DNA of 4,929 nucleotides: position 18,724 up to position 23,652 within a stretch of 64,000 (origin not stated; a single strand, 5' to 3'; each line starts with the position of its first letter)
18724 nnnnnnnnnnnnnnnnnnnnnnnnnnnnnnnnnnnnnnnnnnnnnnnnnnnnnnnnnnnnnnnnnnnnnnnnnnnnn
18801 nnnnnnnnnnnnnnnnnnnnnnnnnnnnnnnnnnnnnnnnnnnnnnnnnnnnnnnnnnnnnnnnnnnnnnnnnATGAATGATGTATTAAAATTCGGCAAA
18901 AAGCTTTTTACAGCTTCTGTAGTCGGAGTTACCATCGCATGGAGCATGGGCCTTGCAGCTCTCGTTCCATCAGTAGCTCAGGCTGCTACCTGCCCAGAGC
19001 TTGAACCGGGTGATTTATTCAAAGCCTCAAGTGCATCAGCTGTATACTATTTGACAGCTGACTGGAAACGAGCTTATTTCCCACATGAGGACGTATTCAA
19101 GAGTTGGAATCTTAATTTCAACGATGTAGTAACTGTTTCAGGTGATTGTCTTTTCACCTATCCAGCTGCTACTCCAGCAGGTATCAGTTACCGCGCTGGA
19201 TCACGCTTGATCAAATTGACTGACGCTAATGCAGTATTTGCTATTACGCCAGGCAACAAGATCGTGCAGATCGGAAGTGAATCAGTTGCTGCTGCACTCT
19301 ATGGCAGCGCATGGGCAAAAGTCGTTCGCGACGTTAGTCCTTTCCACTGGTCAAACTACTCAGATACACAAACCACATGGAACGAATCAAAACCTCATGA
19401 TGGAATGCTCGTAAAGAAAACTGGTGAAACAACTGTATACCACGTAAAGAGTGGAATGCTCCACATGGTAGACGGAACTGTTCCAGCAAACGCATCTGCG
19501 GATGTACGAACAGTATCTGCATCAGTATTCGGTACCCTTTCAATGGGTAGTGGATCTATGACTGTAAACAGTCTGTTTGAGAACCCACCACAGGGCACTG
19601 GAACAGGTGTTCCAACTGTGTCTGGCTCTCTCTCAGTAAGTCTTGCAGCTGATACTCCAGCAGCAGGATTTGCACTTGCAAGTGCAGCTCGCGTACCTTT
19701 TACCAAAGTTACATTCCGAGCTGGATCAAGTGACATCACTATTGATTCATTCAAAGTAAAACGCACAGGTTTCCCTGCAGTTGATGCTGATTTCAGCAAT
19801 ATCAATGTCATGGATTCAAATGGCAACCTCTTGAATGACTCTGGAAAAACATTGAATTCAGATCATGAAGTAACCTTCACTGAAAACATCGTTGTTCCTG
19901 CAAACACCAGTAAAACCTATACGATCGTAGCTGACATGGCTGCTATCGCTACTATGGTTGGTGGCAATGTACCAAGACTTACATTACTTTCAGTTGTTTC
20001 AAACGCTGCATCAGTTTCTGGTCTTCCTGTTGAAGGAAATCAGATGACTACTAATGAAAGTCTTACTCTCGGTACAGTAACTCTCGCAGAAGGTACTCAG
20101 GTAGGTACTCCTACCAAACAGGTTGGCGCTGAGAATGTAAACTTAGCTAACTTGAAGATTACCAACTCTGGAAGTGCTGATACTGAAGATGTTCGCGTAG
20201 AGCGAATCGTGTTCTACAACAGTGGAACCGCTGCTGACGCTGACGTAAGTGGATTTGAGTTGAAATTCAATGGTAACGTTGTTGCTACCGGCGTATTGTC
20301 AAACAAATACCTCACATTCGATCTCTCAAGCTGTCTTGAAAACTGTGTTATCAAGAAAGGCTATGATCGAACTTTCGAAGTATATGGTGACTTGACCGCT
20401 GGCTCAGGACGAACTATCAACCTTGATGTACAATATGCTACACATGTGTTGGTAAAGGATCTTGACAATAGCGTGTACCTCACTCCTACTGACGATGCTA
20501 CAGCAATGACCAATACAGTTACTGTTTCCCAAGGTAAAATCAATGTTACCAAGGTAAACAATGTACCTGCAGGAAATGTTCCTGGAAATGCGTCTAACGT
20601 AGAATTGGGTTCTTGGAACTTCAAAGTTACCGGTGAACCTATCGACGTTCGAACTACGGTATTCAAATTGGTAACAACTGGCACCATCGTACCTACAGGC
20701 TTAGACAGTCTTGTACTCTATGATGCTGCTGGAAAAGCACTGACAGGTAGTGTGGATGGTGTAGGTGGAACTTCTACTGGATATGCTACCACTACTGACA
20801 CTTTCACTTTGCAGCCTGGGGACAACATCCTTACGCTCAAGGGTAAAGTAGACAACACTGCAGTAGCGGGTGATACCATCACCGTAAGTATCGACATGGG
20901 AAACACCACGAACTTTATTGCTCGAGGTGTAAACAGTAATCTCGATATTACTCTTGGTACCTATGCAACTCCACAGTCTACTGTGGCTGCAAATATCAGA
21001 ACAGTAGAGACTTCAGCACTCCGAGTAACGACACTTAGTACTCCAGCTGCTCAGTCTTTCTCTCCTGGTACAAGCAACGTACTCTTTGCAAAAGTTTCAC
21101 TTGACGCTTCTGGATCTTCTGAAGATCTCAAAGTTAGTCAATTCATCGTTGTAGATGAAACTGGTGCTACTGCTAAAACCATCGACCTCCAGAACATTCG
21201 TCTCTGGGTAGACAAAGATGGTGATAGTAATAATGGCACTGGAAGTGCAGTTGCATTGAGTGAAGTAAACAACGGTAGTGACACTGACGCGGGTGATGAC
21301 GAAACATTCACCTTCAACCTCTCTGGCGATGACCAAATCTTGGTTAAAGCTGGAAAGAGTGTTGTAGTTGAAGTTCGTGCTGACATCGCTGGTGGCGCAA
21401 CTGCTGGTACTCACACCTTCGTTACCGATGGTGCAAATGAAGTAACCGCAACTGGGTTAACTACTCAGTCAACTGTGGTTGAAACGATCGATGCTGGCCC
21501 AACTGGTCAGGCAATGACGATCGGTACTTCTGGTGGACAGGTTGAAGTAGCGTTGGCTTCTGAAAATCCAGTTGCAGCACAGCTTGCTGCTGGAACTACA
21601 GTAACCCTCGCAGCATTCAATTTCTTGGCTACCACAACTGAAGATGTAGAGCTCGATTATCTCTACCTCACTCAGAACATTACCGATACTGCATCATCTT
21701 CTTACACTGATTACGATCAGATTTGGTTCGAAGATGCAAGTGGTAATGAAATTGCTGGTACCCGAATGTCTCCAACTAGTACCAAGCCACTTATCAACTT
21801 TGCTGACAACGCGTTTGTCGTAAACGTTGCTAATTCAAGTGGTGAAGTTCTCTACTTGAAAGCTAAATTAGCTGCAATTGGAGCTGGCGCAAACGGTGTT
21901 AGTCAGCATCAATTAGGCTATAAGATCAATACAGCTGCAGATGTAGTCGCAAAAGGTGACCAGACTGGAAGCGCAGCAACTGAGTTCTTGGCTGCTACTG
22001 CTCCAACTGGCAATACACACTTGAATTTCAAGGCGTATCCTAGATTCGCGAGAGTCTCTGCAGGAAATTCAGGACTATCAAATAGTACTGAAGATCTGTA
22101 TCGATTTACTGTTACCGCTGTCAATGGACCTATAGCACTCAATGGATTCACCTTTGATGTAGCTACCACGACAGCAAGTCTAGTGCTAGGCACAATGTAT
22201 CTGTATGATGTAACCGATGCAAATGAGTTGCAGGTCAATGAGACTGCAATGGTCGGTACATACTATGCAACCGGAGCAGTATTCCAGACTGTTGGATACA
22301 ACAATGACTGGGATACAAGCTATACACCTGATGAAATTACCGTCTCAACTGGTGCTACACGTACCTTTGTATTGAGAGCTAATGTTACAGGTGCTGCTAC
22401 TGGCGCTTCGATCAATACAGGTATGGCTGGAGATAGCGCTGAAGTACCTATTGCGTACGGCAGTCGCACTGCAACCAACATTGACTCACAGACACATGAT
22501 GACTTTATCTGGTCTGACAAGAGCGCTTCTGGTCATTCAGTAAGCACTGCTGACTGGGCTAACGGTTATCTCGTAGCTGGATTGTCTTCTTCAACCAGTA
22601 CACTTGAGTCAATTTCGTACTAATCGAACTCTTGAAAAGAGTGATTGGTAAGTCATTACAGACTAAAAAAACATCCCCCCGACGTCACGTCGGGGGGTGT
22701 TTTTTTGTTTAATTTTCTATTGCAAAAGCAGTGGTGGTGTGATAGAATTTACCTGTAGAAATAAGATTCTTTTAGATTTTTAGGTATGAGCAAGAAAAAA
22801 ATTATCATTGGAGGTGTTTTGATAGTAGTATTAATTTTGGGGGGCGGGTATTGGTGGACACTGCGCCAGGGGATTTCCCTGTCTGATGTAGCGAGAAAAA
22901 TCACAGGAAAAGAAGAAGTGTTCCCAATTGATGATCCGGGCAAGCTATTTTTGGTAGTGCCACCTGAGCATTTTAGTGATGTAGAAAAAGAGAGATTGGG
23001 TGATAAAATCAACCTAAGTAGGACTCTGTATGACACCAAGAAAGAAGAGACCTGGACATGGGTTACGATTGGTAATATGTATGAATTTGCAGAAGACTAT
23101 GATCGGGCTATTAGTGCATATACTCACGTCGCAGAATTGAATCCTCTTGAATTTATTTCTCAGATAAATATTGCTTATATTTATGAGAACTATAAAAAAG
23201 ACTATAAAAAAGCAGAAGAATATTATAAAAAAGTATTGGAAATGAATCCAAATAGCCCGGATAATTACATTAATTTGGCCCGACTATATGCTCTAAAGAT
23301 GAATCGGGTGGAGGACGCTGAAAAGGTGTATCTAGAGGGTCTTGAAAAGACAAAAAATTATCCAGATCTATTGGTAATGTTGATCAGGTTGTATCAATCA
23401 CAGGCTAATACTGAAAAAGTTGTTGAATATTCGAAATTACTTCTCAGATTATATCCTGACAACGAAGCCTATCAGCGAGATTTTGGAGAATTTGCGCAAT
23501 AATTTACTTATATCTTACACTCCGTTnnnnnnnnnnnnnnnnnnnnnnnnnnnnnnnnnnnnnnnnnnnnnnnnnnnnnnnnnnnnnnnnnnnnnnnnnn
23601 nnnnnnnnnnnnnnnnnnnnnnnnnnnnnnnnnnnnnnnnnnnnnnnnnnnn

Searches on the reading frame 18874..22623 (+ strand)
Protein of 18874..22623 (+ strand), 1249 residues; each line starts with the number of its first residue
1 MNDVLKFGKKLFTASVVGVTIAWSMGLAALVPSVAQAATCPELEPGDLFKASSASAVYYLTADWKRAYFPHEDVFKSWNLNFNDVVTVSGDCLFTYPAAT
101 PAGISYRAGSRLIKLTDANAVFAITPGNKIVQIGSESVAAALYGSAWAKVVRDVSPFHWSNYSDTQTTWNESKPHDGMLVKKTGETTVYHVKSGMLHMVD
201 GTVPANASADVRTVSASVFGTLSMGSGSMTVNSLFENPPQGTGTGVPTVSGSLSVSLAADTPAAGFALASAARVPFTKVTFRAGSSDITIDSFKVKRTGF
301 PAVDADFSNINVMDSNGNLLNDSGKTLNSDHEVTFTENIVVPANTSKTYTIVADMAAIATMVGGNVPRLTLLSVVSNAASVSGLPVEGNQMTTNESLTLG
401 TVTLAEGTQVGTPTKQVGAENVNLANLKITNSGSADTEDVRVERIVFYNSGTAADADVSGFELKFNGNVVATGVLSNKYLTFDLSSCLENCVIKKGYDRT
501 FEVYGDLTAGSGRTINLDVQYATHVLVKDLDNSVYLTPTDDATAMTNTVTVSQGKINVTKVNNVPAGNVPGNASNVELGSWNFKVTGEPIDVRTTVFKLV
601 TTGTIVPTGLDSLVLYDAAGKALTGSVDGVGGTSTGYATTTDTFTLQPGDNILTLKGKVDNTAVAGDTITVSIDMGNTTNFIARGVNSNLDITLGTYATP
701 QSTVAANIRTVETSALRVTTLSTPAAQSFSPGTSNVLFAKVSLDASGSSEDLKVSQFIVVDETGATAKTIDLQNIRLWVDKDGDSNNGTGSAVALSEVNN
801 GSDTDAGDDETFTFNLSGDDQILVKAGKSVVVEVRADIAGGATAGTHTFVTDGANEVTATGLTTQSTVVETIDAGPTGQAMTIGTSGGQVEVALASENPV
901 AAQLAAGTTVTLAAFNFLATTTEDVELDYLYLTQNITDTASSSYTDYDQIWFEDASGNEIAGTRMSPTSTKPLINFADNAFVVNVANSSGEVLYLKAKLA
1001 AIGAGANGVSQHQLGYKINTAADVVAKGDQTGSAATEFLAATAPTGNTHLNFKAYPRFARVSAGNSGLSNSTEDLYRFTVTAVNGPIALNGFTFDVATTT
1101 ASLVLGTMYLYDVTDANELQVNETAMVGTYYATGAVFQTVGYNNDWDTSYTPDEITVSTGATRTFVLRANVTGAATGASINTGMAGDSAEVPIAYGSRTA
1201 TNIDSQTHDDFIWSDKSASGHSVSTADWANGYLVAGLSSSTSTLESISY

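Call 6: search_protein_families(library=pfam, proteins=[window:18874-22623:+], max_evalue=0.1)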
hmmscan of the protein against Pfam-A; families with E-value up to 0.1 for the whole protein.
window:18874-22623:+ (1249 aa): 0 families

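Call 54: search_protein_families(library=ncbifam, proteins=[window:18874-22623:+], max_evalue=0.01)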
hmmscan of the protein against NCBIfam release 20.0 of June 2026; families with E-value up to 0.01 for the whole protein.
window:18874-22623:+ (1249 aa): 0 families

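Call 79: search_protein_families(library=pfam, proteins=[window:18874-22623:+], max_evalue=5)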
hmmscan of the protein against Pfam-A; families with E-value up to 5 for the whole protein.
window:18874-22623:+ (1249 aa): 1 family
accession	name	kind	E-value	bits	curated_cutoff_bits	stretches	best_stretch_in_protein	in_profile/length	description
PF08402.16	TOBE_2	-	0.15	12.6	21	0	650-689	15-52/76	TOBE domain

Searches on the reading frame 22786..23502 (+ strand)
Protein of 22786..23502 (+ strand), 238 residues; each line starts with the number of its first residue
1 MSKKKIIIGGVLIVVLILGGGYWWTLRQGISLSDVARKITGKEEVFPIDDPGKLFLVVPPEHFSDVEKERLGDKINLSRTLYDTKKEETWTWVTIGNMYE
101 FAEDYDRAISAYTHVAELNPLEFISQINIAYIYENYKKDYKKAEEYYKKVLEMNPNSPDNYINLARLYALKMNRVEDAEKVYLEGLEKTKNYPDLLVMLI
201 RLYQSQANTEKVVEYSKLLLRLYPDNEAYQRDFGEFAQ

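Call 6: search_protein_families(library=pfam, proteins=[window:22786-23502:+], max_evalue=0.1)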
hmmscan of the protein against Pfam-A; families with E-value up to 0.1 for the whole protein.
window:22786-23502:+ (238 aa): 25 families
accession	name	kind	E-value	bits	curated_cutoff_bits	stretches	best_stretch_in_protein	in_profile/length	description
PF13181.12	TPR_8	-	2.8e-15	55.5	25.7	2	127-156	5-33/34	Tetratricopeptide repeat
PF13428.12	TPR_14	-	4.6e-14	52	23.5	1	137-167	14-44/44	Tetratricopeptide repeat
PF13176.12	TPR_7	-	5.9e-13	48.2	27.9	3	128-159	4-34/36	Tetratricopeptide repeat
PF14559.12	TPR_19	-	7.4e-13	49.1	25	2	138-189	5-55/68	Tetratricopeptide repeat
PF13424.12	TPR_12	-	8.6e-13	48.7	30.1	2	125-187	5-73/77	Tetratricopeptide repeat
PF13431.12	TPR_17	-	1.1e-11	44.4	24.4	1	146-179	1-33/34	Tetratricopeptide repeat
PF00515.34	TPR_1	-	1.9e-11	43.7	27.8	2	136-156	13-33/34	Tetratricopeptide repeat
PF07719.23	TPR_2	-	3.5e-11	42.8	27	2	137-156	14-33/34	Tetratricopeptide repeat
PF13432.12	TPR_16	-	1.2e-08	35.7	32.7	2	101-158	9-65/65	Tetratricopeptide repeat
PF13174.12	TPR_6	-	6e-06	27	26.3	1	128-157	5-33/33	Tetratricopeptide repeat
PF25062.1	ARM_TT21_N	-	9.8e-06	25.9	40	1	132-224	108-199/222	Tetratricopeptide repeat protein 21 N-terminal ARM repeat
PF23914.1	TPR_CcmH_CycH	-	0.00012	22.4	42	1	84-182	45-144/158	Cytochrome c-type biogenesis protein H TPR domain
PF13374.12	TPR_10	-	0.00013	22.3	27.5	0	127-153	6-31/42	Tetratricopeptide repeat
PF13414.12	TPR_11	-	0.00018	21.6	26.8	1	137-169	7-39/42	TPR repeat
PF25068.1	ARM_TT21_4th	-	0.00022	22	30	1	139-199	14-71/153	Tetratricopeptide repeat protein 21 forth ARM domain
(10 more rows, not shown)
